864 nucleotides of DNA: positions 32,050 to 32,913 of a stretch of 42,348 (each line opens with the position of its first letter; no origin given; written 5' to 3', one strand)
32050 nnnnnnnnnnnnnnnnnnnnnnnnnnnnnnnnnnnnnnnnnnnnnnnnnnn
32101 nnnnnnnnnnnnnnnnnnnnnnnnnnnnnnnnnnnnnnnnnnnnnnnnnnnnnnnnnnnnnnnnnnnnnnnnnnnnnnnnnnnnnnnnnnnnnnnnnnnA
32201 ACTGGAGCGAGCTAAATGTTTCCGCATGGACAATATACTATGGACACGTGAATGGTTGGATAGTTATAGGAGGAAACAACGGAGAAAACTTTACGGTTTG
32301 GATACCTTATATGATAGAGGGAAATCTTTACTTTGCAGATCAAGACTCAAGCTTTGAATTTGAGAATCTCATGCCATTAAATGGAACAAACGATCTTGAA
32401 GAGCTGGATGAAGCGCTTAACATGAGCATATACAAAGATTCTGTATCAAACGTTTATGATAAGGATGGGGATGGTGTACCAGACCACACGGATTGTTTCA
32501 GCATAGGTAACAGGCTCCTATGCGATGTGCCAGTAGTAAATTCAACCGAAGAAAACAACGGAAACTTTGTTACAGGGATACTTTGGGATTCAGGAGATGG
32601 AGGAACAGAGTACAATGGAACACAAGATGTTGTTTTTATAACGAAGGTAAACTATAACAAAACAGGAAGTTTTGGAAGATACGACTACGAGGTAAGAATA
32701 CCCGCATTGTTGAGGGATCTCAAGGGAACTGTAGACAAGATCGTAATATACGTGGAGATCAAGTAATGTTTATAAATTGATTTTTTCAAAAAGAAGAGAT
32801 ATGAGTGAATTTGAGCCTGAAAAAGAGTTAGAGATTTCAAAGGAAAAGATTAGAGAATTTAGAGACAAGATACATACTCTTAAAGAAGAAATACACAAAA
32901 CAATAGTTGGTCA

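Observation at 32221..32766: The giant protein ends in a domain homologous to the free-standing small secreted proteins S1/S2 (adhesin-plus-subunit logic?)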

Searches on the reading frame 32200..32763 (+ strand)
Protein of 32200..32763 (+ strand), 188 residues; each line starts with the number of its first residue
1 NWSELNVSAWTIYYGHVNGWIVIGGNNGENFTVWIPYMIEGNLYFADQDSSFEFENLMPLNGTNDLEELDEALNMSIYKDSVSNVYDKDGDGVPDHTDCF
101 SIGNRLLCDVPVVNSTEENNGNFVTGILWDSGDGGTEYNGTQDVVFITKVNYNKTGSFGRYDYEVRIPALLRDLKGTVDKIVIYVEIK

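Call 16: find_homologous_proteins(query=window:32200-32763:+, max_evalue=0.01)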
Query window:32200-32763:+ (188 aa): 11 proteins with E <= 0.01 among 53 candidates.
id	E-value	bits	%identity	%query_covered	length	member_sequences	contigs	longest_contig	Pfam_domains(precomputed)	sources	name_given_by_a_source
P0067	4.2e-74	267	62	97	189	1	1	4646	-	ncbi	-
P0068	2.1e-38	150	50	80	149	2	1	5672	-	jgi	-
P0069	2.1e-35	140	42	95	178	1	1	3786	-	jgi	jgi:hypothetical protein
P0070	5.1e-31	126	38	99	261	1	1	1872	-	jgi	jgi:hypothetical protein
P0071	1.9e-25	108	45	78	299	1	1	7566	PF07705.18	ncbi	-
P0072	2.6e-24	104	43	78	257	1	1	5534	PF07705.18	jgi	jgi:hypothetical protein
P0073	1.6e-23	102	39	91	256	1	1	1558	-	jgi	-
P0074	1.6e-22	98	38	100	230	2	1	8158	-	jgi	-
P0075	4.2e-22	97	39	82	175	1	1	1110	-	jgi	jgi:hypothetical protein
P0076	3.4e-21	94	71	31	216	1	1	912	PF13514.13,PF13175.13,PF13476.13,PF02463.26,PF13304.13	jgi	-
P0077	1.0e-19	89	36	95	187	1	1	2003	-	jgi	-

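Call 24: find_homologous_proteins(query=A2, max_evalue=0.001)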
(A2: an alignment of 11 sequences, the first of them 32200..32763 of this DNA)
Query A2 (11 sequences) (188 aa, profile of the alignment): 111 proteins with E <= 0.001 among 1646 candidates.
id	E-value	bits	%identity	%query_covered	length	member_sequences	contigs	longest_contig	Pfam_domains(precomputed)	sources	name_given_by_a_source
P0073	4.4e-76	273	39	91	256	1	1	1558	-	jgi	-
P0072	1.0e-75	272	43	78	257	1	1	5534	PF07705.18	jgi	jgi:hypothetical protein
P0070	1.8e-74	268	38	99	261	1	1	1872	-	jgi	jgi:hypothetical protein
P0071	2.0e-74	268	45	78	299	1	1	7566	PF07705.18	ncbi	-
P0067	3.3e-70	254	62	97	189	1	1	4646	-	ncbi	-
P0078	9.4e-70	252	36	98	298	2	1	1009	PF07705.18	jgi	jgi:hypothetical protein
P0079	7.2e-69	249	43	98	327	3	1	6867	-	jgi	-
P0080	2.1e-68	248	37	91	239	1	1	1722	-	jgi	jgi:hypothetical protein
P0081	2.7e-68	248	43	71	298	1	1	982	PF07705.18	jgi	jgi:hypothetical protein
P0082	6.9e-68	246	37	98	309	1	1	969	PF07705.18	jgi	jgi:hypothetical protein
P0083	8.6e-68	246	42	78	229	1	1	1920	-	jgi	jgi:hypothetical protein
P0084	1.4e-67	245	41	77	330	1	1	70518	PF07705.18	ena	-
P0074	3.4e-67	244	38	100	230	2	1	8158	-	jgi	-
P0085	3.8e-67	244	37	97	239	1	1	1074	-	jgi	jgi:hypothetical protein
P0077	4.8e-66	240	36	95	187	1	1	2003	-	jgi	-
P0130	6.4e-47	178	37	98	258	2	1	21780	-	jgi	jgi:hypothetical protein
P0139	9.3e-44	168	34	94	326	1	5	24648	PF07705.18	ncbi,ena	-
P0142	3.0e-43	166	32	98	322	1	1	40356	PF07705.18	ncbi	-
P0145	6.5e-43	165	45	66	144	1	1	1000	-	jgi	-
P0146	7.8e-43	165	29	98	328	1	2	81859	PF07705.18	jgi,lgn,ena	-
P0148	4.2e-42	162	32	98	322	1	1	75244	PF07705.18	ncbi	-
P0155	2.2e-37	147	31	99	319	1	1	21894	PF07705.18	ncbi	ncbi:MAG: CARDB domain-containing protein [Candidatus Woesearchaeota archaeon]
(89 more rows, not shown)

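Call 35: find_encoding_contigs(protein=P0146, flank=10000, max_places=1)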
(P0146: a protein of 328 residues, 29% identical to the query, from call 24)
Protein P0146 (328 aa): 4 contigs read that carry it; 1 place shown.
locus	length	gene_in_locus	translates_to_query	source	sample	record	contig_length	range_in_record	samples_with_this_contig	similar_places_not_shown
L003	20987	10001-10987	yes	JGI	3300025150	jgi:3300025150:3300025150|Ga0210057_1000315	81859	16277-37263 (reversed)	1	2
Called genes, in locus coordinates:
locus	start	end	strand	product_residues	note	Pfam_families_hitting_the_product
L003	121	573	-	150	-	PF07314:Lit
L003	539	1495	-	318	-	-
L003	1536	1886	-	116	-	-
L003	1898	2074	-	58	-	-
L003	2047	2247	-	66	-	-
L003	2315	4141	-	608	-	PF02934:GatB_N, PF02938:GAD, PF02637:GatB_Yqey (weak)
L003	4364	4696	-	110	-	-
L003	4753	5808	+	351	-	PF01028:Topoisom_I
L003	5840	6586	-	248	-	-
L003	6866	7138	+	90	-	-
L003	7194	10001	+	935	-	PF19077:Big_13 (faint), PF00041:fn3 (faint)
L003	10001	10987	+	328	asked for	PF07705:CARDB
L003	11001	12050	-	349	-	-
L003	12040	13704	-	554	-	-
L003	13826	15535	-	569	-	PF04675:DNA_ligase_A_N, PF01068:DNA_ligase_A_M, PF04679:DNA_ligase_A_C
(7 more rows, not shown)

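Call 36: find_encoding_contigs(protein=P0148, flank=10000, max_places=1)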
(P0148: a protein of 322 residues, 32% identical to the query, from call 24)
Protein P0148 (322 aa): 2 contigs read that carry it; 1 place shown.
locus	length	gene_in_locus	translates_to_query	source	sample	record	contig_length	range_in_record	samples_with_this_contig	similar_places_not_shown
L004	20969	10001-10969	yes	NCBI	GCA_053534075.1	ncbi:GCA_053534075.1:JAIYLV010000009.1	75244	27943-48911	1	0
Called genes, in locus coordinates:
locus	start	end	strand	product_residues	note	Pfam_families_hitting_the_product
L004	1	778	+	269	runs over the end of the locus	-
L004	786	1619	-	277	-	-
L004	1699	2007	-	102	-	PF04032:Rpr2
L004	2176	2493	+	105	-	-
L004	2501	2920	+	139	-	PF01035:DNA_binding_1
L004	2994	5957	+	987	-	-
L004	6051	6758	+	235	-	-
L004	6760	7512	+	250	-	PF08843:AbiEii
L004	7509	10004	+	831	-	-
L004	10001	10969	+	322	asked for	PF07705:CARDB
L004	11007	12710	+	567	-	-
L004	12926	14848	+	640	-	-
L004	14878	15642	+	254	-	PF13518:HTH_28, PF13551:HTH_29 (weak), PF00665:rve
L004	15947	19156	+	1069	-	PF15902:Sortilin-Vps10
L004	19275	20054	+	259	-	-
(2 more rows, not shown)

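Call 37: find_encoding_contigs(protein=P0084, flank=10000, max_places=1)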
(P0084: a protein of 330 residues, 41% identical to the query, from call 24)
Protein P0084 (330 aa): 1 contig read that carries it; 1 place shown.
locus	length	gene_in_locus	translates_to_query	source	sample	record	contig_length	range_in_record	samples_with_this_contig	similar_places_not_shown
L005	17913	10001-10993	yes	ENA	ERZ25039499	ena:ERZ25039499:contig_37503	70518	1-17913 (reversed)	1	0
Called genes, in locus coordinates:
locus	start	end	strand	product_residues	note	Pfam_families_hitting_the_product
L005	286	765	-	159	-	-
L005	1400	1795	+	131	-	-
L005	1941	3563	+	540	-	PF00069:Pkinase, PF07714:PK_Tyr_Ser-Thr, PF03109:ABC1 (weak)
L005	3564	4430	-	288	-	PF03167:UDG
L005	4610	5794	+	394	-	PF00009:GTP_EFTU, PF01926:MMR_HSR1, PF02421:FeoB_N, PF04548:AIG1, PF00009:GTP_EFTU, PF01926:MMR_HSR1, PF02421:FeoB_N, PF04548:AIG1 (weak), +5 more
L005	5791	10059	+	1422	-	PF19077:Big_13 (faint), PF07705:CARDB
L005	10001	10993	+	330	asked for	PF07705:CARDB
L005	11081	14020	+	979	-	-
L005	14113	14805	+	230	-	-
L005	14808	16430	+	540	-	-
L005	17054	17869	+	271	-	-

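Call 51: search_solved_structures(query=A2, max_evalue=10)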
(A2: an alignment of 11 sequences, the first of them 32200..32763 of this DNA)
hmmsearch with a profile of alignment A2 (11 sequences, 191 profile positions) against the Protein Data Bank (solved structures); distinct sequences matched with E-value up to 10: 5.
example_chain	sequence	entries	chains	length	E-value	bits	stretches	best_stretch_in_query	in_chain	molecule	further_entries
3ziu_A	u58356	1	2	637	0.1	15.7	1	6-112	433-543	LEUCYL-TRNA SYNTHETASE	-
6v7z_E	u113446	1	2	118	0.12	15.4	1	51-118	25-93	Nanobody VHH ID22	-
1r4m_A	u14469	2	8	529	0.64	13.1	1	29-114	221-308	amyloid beta precursor protein-binding protein 1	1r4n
1tt5_A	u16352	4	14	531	0.64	13.1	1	29-114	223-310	amyloid protein-binding protein 1 | NEDD8-activating enzyme E1 regulatory subunit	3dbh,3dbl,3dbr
9s4q_Zw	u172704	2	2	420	0.73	12.9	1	50-95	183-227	Outer kinetochore KNL1 complex subunit KRE28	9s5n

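Call 70: search_protein_representatives(alignment_id=A6)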
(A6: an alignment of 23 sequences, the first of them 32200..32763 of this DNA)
Query: 23 sequences, 171 profile positions. Proteins with E-value up to 0.001 (for the whole library): 808; up to 1e-10: 780; up to 1e-30: 664. The best 150 are listed.
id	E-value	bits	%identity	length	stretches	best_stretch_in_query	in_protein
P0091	9.4e-65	234.0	-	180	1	2-171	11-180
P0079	1.4e-63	230.2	-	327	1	3-171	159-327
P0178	2.8e-63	229.2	-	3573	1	3-171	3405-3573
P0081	9.4e-63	227.5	-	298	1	2-170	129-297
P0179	4.2e-61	222.2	-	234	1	3-170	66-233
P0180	5.8e-61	221.7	-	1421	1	2-171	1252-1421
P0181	6.2e-61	221.6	-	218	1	2-171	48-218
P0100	1.7e-60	220.2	-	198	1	2-171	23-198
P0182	4.8e-60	218.7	-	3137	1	4-171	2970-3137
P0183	5.6e-60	218.5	-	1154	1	9-170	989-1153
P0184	3.9e-59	215.7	-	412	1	4-170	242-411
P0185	5.1e-59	215.4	-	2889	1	2-171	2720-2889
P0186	6.9e-59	214.9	-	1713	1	3-170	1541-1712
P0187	1.8e-58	213.6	-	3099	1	3-171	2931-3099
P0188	2.6e-58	213.1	-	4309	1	2-170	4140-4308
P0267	1.3e-53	197.8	-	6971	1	5-171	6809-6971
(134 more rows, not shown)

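Call 76: find_encoding_contigs(protein=P0142, flank=10000, max_places=1)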
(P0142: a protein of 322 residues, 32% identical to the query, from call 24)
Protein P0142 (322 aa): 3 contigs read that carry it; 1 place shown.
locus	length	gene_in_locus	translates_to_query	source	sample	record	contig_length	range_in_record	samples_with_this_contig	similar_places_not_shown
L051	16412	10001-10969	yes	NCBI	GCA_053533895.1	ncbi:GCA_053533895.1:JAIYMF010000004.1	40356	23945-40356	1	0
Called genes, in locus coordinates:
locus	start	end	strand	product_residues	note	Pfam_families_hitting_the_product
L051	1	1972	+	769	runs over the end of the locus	PF01326:PPDK_N, PF00391:PEP-utilizers, PF02896:PEP-utilizers_C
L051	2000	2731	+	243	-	-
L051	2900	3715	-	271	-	-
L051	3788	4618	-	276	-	-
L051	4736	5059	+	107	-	-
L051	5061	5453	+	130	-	PF10049:DUF2283 (weak)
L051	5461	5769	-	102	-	PF04032:Rpr2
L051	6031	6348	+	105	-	-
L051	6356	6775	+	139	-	PF01035:DNA_binding_1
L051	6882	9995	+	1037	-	-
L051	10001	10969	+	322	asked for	PF07705:CARDB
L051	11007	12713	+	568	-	-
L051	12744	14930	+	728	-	-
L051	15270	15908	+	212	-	PF01797:Y1_Tnp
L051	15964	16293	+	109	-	-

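Call 77: find_encoding_contigs(protein=P0139, flank=10000, max_places=1)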
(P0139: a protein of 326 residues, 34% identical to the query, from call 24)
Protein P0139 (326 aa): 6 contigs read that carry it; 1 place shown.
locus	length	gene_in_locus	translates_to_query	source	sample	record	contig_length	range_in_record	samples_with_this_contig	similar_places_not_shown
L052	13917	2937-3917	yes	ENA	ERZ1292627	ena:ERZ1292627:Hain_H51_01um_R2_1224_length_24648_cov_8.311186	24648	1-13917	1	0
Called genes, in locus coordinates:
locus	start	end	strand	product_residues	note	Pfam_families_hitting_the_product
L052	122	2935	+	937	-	-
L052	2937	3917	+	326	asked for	PF07705:CARDB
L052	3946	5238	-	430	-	-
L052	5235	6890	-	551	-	-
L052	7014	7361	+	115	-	-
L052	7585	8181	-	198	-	-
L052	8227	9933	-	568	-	PF04675:DNA_ligase_A_N, PF01068:DNA_ligase_A_M, PF09414:RNA_ligase (weak), PF04679:DNA_ligase_A_C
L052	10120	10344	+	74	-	-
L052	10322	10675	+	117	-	PF02452:PemK_toxin (weak)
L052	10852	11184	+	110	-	-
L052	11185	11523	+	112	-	-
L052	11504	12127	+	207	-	PF10637:Ofd1_CTDD (faint), PF13640:2OG-FeII_Oxy_3, PF13661:2OG-FeII_Oxy_4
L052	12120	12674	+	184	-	-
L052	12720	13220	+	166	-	PF06610:AlaE (weak)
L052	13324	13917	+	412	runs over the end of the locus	PF02308:MgtC, PF13194:DUF4010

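Call 78: find_encoding_contigs(protein=P0155, flank=10000, max_places=1)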
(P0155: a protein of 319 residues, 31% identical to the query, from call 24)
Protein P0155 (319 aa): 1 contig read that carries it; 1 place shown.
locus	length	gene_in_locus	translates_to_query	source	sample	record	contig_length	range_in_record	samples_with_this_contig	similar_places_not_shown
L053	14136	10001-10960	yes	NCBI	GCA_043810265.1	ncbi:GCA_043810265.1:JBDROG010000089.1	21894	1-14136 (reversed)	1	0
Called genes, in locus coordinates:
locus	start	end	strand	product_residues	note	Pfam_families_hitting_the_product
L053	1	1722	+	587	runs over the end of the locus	PF12698:ABC2_membrane_3, PF01061:ABC2_membrane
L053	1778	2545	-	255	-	PF00459:Inositol_P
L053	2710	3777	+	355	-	PF14528:LAGLIDADG_3 (faint)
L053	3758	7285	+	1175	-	PF01326:PPDK_N, PF00391:PEP-utilizers, PF02896:PEP-utilizers_C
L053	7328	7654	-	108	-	PF04032:Rpr2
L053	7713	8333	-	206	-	PF00702:Hydrolase, PF12710:HAD (weak), PF13419:HAD_2, PF13242:Hydrolase_like (weak)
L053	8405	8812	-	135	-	PF00293:NUDIX, PF14815:NUDIX_4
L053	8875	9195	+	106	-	-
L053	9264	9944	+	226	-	PF00970:FAD_binding_6, PF00175:NAD_binding_1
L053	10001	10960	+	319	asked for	PF07705:CARDB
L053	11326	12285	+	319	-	PF09721:Exosortase_EpsH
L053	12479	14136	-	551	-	PF12698:ABC2_membrane_3, PF01061:ABC2_membrane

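Call 79: find_encoding_contigs(protein=P0130, flank=10000, max_places=1)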
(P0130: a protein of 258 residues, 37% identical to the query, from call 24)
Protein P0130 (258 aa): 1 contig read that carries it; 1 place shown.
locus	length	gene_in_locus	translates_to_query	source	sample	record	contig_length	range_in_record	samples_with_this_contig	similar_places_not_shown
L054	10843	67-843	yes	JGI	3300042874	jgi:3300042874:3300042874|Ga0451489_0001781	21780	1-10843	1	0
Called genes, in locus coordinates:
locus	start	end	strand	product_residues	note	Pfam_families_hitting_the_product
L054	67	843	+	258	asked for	-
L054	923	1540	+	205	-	-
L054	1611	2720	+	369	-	-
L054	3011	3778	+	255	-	-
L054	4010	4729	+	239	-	-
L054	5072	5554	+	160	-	PF08281:Sigma70_r4_2 (faint), PF13384:HTH_23 (faint), PF13936:HTH_38 (faint)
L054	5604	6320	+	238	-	-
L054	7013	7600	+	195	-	PF01022:HTH_5 (weak)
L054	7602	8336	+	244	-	-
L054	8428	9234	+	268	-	-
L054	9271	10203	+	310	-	-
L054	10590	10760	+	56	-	-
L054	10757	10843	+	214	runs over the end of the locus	-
